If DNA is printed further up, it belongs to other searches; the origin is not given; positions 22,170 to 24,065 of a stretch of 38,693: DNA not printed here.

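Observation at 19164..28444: Nine-gene same-strand block linking an envelope lipoprotein/hydrolase/beta-barrel module to an acyl-CoA synthetase and a second PHA synthase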

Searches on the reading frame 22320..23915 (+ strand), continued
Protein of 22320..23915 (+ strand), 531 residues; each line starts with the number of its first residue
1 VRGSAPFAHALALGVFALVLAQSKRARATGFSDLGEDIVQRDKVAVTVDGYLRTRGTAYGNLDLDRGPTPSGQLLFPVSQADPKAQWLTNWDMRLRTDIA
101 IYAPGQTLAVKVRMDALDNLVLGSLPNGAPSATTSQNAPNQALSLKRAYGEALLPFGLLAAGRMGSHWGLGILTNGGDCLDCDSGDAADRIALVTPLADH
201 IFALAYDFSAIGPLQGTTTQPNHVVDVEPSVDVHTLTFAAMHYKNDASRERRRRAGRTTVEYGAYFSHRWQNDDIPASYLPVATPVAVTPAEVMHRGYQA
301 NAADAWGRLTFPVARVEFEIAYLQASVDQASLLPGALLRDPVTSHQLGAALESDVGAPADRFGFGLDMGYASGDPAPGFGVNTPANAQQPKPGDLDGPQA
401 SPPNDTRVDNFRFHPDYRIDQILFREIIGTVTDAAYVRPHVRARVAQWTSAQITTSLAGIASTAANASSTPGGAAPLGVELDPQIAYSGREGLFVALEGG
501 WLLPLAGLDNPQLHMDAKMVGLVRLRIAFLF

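Call 40: search_protein_families(library=pfam, proteins=[L040:2828-4435:+, L040:4192-6003:+, L040:6000-6527:-, L040:6675-7001:+, L040:6956-8101:+, L069:1419-3023:+, L069:3035-4477:+, L069:4482-5033:-, L069:5197-6543:+, L069:6544-8000:+], max_evalue=0.001)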
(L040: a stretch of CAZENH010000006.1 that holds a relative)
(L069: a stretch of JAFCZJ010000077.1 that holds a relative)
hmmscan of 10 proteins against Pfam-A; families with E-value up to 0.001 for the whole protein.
L040:2828-4435:+ (535 aa): 2 families
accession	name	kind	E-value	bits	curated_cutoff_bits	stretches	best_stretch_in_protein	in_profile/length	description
PF00501.34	AMP-binding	-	2.8e-93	313.2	29.9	1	25-383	2-384/384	AMP-binding enzyme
PF13193.12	AMP-binding_C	-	7.5e-16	59.3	24.5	1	434-512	1-76/76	AMP-binding enzyme C-terminal domain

L040:4192-6003:+ (603 aa): 4 families
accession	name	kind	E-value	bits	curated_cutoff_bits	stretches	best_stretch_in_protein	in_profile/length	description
PF00561.26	Abhydrolase_1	-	1.1e-18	68.2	25.8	1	336-583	17-243/245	alpha/beta hydrolase fold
PF07167.19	PhaC_N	-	1e-08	35.5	23.7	1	284-341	117-172/173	Poly-beta-hydroxybutyrate polymerase (PhaC) N-terminus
PF12146.15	Hydrolase_4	-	1.4e-06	28.2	27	1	339-425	24-112/239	Serine aminopeptidase, S33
PF12697.13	Abhydrolase_6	-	1.8e-05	26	26.3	1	332-462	3-121/217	Alpha/beta hydrolase family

L040:6000-6527:- (175 aa): 1 family
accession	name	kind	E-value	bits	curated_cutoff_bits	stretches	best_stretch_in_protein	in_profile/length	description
PF07879.16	PHB_acc_N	-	2.4e-27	95.2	25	1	17-75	1-59/61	PHB/PHA accumulation regulator DNA-binding domain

L040:6675-7001:+ (108 aa): 1 family
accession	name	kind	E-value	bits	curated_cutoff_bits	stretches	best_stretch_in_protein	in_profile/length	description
PF08651.15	DASH_Duo1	-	0.00095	19.4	25.4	0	56-98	7-49/74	DASH complex subunit Duo1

L040:6956-8101:+ (381 aa): 5 families
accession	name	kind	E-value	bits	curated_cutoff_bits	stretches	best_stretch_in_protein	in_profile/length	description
PF11339.14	DUF3141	-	2.6e-15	56.5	29.7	1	145-318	141-317/582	Protein of unknown function (DUF3141)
PF06850.17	PHB_depo_C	-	3.3e-09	36.9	27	1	189-356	22-195/203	PHB de-polymerase C-terminus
PF12697.13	Abhydrolase_6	-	2.5e-07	32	26.3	1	103-344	19-208/217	Alpha/beta hydrolase family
PF00561.26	Abhydrolase_1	-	1e-06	29.1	25.8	1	125-324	51-224/245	alpha/beta hydrolase fold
PF07167.19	PhaC_N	-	6.2e-05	23.2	23.7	1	51-101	119-170/173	Poly-beta-hydroxybutyrate polymerase (PhaC) N-terminus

L069:1419-3023:+ (534 aa): 2 families
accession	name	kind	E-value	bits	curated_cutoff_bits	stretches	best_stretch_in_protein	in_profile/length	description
PF00501.34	AMP-binding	-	1.3e-92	311.1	29.9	1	38-395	4-384/384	AMP-binding enzyme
PF13193.12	AMP-binding_C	-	1.2e-18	68.2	24.5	1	446-523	1-76/76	AMP-binding enzyme C-terminal domain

L069:3035-4477:+ (480 aa): 4 families
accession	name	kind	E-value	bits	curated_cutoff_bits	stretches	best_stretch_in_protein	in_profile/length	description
PF00561.26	Abhydrolase_1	-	4.9e-13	49.7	25.8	1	198-436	19-235/245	alpha/beta hydrolase fold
PF12146.15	Hydrolase_4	-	5.3e-08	32.9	27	0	394-435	187-228/239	Serine aminopeptidase, S33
PF07167.19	PhaC_N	-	4.5e-05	23.6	23.7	1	144-202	117-173/173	Poly-beta-hydroxybutyrate polymerase (PhaC) N-terminus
PF11339.14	DUF3141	-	0.00063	18.9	29.7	0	347-417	246-317/582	Protein of unknown function (DUF3141)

L069:4482-5033:- (183 aa): 1 family
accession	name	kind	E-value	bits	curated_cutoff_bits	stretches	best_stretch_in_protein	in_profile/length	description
PF07879.16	PHB_acc_N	-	1.4e-27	96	25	1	19-77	1-59/61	PHB/PHA accumulation regulator DNA-binding domain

L069:5197-6543:+ (448 aa): 4 families
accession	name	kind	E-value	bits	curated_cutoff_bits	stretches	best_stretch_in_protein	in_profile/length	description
PF11339.14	DUF3141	-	2.2e-21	76.5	29.7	1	144-399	61-317/582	Protein of unknown function (DUF3141)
PF00561.26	Abhydrolase_1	-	4.6e-14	53.1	25.8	1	208-421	51-239/245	alpha/beta hydrolase fold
PF06850.17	PHB_depo_C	-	5.2e-14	52.6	27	1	259-437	2-195/203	PHB de-polymerase C-terminus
PF12146.15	Hydrolase_4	-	0.00099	18.9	27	0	203-416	53-227/239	Serine aminopeptidase, S33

L069:6544-8000:+ (485 aa): 1 family
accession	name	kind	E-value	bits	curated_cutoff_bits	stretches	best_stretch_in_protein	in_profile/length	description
PF00474.23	SSF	-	3.7e-27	95.7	22.8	1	40-445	1-403/406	Sodium:solute symporter family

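Call 41: search_protein_families(library=ncbifam, proteins=[L040:2828-4435:+, L040:4192-6003:+, L040:6956-8101:+, L069:6544-8000:+, L001:5586-6641:-, L001:6644-6916:-, L001:15933-16478:+], max_evalue=0.00001)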
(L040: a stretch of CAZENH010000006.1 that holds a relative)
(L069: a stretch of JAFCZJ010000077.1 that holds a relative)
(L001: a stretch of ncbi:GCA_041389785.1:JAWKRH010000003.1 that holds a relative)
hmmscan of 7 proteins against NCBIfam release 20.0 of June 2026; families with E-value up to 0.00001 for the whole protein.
L040:2828-4435:+ (535 aa): 106 families (the best 25 are shown)
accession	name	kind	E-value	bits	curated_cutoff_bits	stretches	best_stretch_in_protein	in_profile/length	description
NF005307.0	PRK06839.1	equivalog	9.3e-142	473.1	748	1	19-521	3-492/496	o-succinylbenzoate--CoA ligase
NF004837.0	PRK06187.1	subfamily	9.3e-142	473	476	1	17-520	7-520/531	long-chain-fatty-acid--CoA ligase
NF052269.1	Staph_lig_FadD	equivalog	2.6e-131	438.4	650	1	22-525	4-496/499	long-chain-fatty-acid--CoA ligase FadD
NF006182.0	PRK08316.1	subfamily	6.3e-125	417.6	663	1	19-520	12-515/523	fatty acyl-CoA synthetase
NF006572.0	PRK09088.1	equivalog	2e-120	402.8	696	1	28-522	11-487/491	acyl-CoA synthetase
NF005676.0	PRK07470.1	equivalog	1.6e-115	386.8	774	1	12-525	14-532/544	acyl-CoA synthetase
NF005702.0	PRK07514.1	subfamily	1.3e-106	357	558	1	32-519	16-497/506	malonyl-CoA synthase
NF002966.0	PRK03640.1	equivalog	1.2e-105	353.9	556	1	18-521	2-479/483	o-succinylbenzoate--CoA ligase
NF005801.1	PRK07656.1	equivalog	8.4e-105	351.3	657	1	34-518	17-499/500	FadD3 family acyl-CoA ligase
NF009233.0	PRK12583.1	subfamily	1.7e-104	350.3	832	2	160-525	187-553/558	fatty acid CoA ligase family protein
NF004797.0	PRK06145.1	equivalog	7.8e-103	344.5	850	1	18-518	2-491/499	acyl-CoA synthetase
NF005857.1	PRK07786.1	exception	1e-101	341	733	1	19-520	10-510/513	fatty-acid--CoA ligase FadD5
NF006181.0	PRK08314.1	subfamily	5.2e-98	328.7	705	2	165-520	195-552/563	long-chain-fatty-acid--CoA ligase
NF052580.1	Str24CoAsynCasG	equivalog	1.3e-90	304.3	750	1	43-518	63-546/548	steroid-24-oyl-CoA synthetase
NF009071.0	PRK12406.1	subfamily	7.3e-88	295.2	701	1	42-519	9-499/510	acyl-CoA synthetase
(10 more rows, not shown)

L040:4192-6003:+ (603 aa): 3 families
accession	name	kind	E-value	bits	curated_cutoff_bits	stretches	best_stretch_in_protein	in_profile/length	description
TIGR01836.1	PHA_synth_III_C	subfamily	3.1e-81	273.1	365.3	1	264-599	14-348/350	class III poly(R)-hydroxyalkanoic acid synthase subunit PhaC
TIGR01838.1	PHA_synth_I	subfamily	1.4e-38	132.6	622.65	1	284-587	160-463/532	class I poly(R)-hydroxyalkanoic acid synthase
TIGR01839.1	PHA_synth_II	subfamily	1.8e-23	82.4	855.4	1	287-589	190-491/560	class II poly(R)-hydroxyalkanoic acid synthase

L040:6956-8101:+ (381 aa): 5 families
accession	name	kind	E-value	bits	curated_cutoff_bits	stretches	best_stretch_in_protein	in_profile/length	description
TIGR01836.1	PHA_synth_III_C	subfamily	1.4e-43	149.3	365.3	1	52-362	37-349/350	class III poly(R)-hydroxyalkanoic acid synthase subunit PhaC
TIGR01838.1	PHA_synth_I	subfamily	5.7e-30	104.2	622.65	1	51-341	162-456/532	class I poly(R)-hydroxyalkanoic acid synthase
TIGR01839.1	PHA_synth_II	subfamily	2.6e-17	62.1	855.4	2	74-160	213-303/560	class II poly(R)-hydroxyalkanoic acid synthase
TIGR01849.1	PHB_depoly_PhaZ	subfamily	1.8e-16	59.9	300.75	1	126-352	149-395/406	polyhydroxyalkanoate depolymerase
NF005898.0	PRK07868.1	equivalog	6.9e-16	57.2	925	1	51-370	37-368/994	acyl-CoA synthetase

L069:6544-8000:+ (485 aa): 8 families
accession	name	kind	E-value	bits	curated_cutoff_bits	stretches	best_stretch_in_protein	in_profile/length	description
TIGR00813.1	sss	superfamily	9e-27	94.2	184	1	40-444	1-407/411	sodium/solute symporter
TIGR02119.1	panF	equivalog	1.2e-18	67.5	328.05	1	19-366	13-360/471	sodium/pantothenate symporter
TIGR02121.1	Na_Pro_sym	equivalog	4.7e-17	61.9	515.5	1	14-392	5-378/488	sodium/proline symporter PutP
NF006903.2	PRK09395.1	subfamily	1.4e-13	50.1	750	1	9-461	31-486/552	cation/acetate symporter ActP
TIGR03648.1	Na_symport_lg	subfamily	4.6e-13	48.5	320.75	1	24-200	13-183/547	VC_2705 family sodium/solute symporter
TIGR02711.1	symport_actP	equivalog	1.2e-08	34.2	1099.25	1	14-458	36-478/549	cation/acetate symporter ActP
NF009135.0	PRK12488.1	subfamily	2.7e-08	32.8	850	1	7-459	26-479/549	cation/acetate symporter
NF011948.0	PRK15419.1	equivalog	7.8e-06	25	955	0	17-397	12-390/502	sodium/proline symporter PutP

L001:5586-6641:- (351 aa): 5 families
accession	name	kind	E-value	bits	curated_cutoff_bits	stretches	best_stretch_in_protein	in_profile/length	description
TIGR01836.1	PHA_synth_III_C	subfamily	3.2e-73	246.7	365.3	1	20-340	33-350/350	class III poly(R)-hydroxyalkanoic acid synthase subunit PhaC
TIGR01838.1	PHA_synth_I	subfamily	6.6e-39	133.7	622.65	1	21-325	160-463/532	class I poly(R)-hydroxyalkanoic acid synthase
NF005898.0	PRK07868.1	equivalog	5.2e-26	90.7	925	1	22-347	36-368/994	acyl-CoA synthetase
TIGR01839.1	PHA_synth_II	subfamily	4.1e-22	78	855.4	1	50-322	211-486/560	class II poly(R)-hydroxyalkanoic acid synthase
TIGR01849.1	PHB_depoly_PhaZ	subfamily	1.5e-08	33.8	300.75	1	241-338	302-404/406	polyhydroxyalkanoate depolymerase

L001:6644-6916:- (90 aa): 0 families

L001:15933-16478:+ (181 aa): 0 families

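Call 49: search_protein_families(library=ncbifam, proteins=[L001:4759-5520:-, L004:5601-5870:-], max_evalue=0.01)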
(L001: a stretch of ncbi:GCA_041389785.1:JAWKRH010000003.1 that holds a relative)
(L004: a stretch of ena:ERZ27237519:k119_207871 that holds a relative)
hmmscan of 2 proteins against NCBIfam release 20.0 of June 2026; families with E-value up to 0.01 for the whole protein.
L001:4759-5520:- (253 aa): 216 families (the best 25 are shown)
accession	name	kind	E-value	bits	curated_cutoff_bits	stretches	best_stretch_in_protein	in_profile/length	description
NF006072.0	PRK08217.1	subfamily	7.9e-75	251.9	298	1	1-250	1-250/253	3-ketoacyl-(acyl-carrier-protein) reductase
NF004198.0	PRK05653.1-3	equivalog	1.6e-55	188.2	296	1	3-251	5-246/248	3-oxoacyl-ACP reductase FabG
TIGR01830.1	3oxo_ACP_reduc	equivalog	1.6e-49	168.8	297.75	1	8-250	1-237/239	3-oxoacyl-[acyl-carrier-protein] reductase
NF009466.0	PRK12826.1-2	subfamily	1.2e-43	149.4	222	1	7-251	5-244/248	3-oxoacyl-ACP reductase FabG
NF005559.1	PRK07231.1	subfamily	2.2e-42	145.3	215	1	3-251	2-247/249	glucose 1-dehydrogenase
NF004197.0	PRK05653.1-1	equivalog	7.2e-42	143.7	332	1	2-251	4-246/249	3-oxoacyl-ACP reductase FabG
TIGR01829.1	AcAcCoA_reduct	subfamily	8.8e-41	140.1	302.1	1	9-252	4-241/242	acetoacetyl-CoA reductase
NF009464.0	PRK12824.1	subfamily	6.3e-39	134.1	269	1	9-251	6-242/245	3-oxoacyl-ACP reductase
NF004199.0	PRK05653.1-4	equivalog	3.5e-38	131.6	301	1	1-250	1-244/247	3-oxoacyl-ACP reductase FabG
NF009547.0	PRK12936.1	subfamily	1.1e-36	126.7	436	1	2-251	3-242/245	3-ketoacyl-(acyl-carrier-protein) reductase NodG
NF052558.1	MBtsdlDhBudC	equivalog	2.5e-36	125.5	270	1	7-252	5-242/250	meso-2,3-butanediol dehydrogenase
NF042966.1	AcAcCoAred_PhaB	equivalog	5.8e-36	124.3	436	1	8-251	11-238/240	acetoacetyl-CoA reductase PhaB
NF053701.1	CsHdxCHCADhChcB2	equivalog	1.9e-35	122.6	350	1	7-250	5-241/245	cis-4-hydroxycyclohexanecarboxylate dehydrogenase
NF006110.0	PRK08261.1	equivalog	2e-35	122.5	410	1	3-234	212-431/454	3-oxoacyl-ACP reductase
NF004817.0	PRK06171.1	subfamily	6e-35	121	304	1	2-198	6-193/265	sorbitol-6-phosphate dehydrogenase subunit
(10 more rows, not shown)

L004:5601-5870:- (89 aa): 0 families

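Call 67: search_protein_representatives(alignment_id=A1)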
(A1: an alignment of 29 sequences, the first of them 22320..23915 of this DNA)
Query: 29 sequences, 525 profile positions. Proteins with E-value up to 0.001 (for the whole library): 1306; up to 1e-10: 869; up to 1e-30: 438. The best 150 are listed.
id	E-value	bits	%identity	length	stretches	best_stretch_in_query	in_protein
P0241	4.7e-224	761.3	-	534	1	3-525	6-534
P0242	2.5e-201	686.3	-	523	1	2-524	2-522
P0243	5.9e-183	625.7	-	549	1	12-525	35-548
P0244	2.0e-181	620.6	-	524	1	4-525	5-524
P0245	1.4e-179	614.6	-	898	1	34-525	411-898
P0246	8.1e-178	608.7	-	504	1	8-525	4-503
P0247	4.3e-175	599.7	-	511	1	22-525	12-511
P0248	9.2e-171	585.5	-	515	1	6-525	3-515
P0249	1.3e-168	578.3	-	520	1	37-525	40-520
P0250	7.6e-167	572.5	-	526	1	13-525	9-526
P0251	1.5e-166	571.6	-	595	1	34-525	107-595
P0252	1.8e-166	571.3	-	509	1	12-525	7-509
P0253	3.4e-166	570.4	-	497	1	7-525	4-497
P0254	9.7e-166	568.9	-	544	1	5-525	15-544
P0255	2.5e-161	554.3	-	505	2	289-524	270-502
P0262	2.4e-131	455.4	-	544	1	38-524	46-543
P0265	9.5e-128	443.5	-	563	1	38-525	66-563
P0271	6.5e-118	411.1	-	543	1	40-524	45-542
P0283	1.0e-105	370.8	-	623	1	39-506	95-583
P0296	3.0e-94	333.0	-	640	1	18-507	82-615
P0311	8.9e-81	288.5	-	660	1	41-504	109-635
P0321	3.4e-77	276.7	-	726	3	202-507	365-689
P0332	8.5e-73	262.2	-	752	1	80-504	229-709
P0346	2.0e-68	247.8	-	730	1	31-507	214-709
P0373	1.2e-63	232.0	-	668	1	35-505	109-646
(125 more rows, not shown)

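Call 68: list_cluster_members(proteins=[P0262, P0265, P0271, P0283, P0296, P0311, P0321, P0332, P0346, P0373])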
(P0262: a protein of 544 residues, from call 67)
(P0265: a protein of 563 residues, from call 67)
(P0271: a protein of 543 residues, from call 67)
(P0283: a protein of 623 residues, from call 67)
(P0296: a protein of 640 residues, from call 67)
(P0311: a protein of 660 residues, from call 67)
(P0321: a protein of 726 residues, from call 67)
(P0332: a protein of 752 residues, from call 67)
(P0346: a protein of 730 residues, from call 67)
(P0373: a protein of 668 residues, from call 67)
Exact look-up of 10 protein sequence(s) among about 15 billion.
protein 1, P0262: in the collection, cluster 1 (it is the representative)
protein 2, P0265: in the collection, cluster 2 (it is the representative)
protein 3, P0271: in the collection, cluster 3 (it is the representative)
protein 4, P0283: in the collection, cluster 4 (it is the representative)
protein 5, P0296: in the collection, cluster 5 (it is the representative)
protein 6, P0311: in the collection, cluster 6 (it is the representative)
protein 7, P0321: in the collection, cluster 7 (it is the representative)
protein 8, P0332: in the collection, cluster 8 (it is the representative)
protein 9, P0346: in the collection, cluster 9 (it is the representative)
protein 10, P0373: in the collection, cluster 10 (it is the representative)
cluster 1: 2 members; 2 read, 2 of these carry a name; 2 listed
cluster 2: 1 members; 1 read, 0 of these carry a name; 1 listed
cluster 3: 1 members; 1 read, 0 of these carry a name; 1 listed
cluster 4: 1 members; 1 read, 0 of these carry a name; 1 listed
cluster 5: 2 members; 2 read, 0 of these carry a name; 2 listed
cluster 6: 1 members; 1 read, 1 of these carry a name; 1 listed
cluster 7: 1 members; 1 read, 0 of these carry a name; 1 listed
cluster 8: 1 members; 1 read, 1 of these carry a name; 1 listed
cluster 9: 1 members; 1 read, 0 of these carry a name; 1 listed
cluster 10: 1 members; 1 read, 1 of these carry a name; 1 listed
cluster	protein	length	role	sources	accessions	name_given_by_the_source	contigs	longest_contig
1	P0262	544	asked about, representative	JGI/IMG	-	uncharacterized protein (TIGR04551 family)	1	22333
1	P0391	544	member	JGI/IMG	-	uncharacterized protein (TIGR04551 family)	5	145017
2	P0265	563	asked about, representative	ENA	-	-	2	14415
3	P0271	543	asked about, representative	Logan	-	-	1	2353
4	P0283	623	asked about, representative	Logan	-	-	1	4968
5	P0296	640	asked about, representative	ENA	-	-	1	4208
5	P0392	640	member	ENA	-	-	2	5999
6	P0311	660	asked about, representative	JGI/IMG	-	uncharacterized protein (TIGR04551 family)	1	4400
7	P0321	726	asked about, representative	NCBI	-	-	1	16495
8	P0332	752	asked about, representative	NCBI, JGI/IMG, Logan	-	uncharacterized protein (TIGR04551 family)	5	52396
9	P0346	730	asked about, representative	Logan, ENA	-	-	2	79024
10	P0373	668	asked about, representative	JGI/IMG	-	uncharacterized protein (TIGR04551 family)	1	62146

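Call 69: find_encoding_contigs(protein=P0332, flank=8000, max_places=2)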
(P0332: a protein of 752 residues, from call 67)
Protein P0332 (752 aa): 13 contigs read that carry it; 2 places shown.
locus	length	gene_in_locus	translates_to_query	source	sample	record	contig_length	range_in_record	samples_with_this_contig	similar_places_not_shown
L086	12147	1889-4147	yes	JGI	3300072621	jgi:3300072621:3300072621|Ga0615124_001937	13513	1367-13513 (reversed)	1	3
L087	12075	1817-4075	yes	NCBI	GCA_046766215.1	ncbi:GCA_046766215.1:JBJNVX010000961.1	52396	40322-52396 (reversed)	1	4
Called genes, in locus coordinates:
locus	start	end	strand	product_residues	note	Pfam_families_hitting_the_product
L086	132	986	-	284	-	PF04542:Sigma70_r2 (weak), PF04545:Sigma70_r4 (weak)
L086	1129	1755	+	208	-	-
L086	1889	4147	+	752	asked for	-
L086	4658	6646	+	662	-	PF10282:Lactonase (faint), PF21783:YNCE (weak), PF13360:PQQ_2 (weak), PF00034:Cytochrom_C (faint), PF03150:CCP_MauG (faint), PF13442:Cytochrome_CBB3 (faint)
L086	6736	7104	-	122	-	-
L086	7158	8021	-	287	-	PF02405:MlaE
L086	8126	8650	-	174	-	-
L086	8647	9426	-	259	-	PF00005:ABC_tran, PF13304:AAA_21 (weak)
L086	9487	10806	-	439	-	PF01841:Transglut_core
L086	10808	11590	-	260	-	PF17746:SfsA_N, PF03749:SfsA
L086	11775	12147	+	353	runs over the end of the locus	PF02504:FA_synthesis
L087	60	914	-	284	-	PF04542:Sigma70_r2 (weak), PF04545:Sigma70_r4 (weak)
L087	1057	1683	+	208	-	-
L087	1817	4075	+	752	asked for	-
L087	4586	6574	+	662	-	PF10282:Lactonase (faint), PF21783:YNCE (weak), PF13360:PQQ_2 (weak), PF00034:Cytochrom_C (faint), PF03150:CCP_MauG (faint), PF13442:Cytochrome_CBB3 (faint)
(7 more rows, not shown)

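Call 70: find_encoding_contigs(protein=P0391, flank=9000, max_places=1)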
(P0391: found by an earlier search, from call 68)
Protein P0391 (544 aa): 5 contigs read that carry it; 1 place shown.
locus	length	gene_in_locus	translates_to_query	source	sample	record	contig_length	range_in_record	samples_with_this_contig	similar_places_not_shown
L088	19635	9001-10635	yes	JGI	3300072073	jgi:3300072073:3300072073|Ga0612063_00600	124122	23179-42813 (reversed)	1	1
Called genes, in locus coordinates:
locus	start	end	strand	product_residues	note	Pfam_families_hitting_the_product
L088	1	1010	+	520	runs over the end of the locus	-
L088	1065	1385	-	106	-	-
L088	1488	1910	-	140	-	-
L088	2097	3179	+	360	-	-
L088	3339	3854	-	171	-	PF13474:SnoaL_3, PF12680:SnoaL_2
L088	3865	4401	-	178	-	PF01124:MAPEG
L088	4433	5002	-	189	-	PF00440:TetR_N, PF21993:TetR_C_13_2 (weak), PF16925:TetR_C_13 (weak)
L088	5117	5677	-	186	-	-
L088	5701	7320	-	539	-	PF00005:ABC_tran, PF02463:SMC_N (faint), PF13555:AAA_29 (faint), PF13304:AAA_21 (faint), PF12848:ABC_tran_Xtn, PF00005:ABC_tran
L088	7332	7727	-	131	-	-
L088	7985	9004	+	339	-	PF00561:Abhydrolase_1, PF12146:Hydrolase_4, PF12697:Abhydrolase_6, PF00561:Abhydrolase_1 (weak)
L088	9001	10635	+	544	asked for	-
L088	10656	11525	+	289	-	-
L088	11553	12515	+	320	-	-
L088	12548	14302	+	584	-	PF00501:AMP-binding, PF23562:AMP-binding_C_3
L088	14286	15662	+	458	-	-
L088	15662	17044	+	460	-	-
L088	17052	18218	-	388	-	-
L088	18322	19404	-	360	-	-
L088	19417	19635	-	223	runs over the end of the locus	-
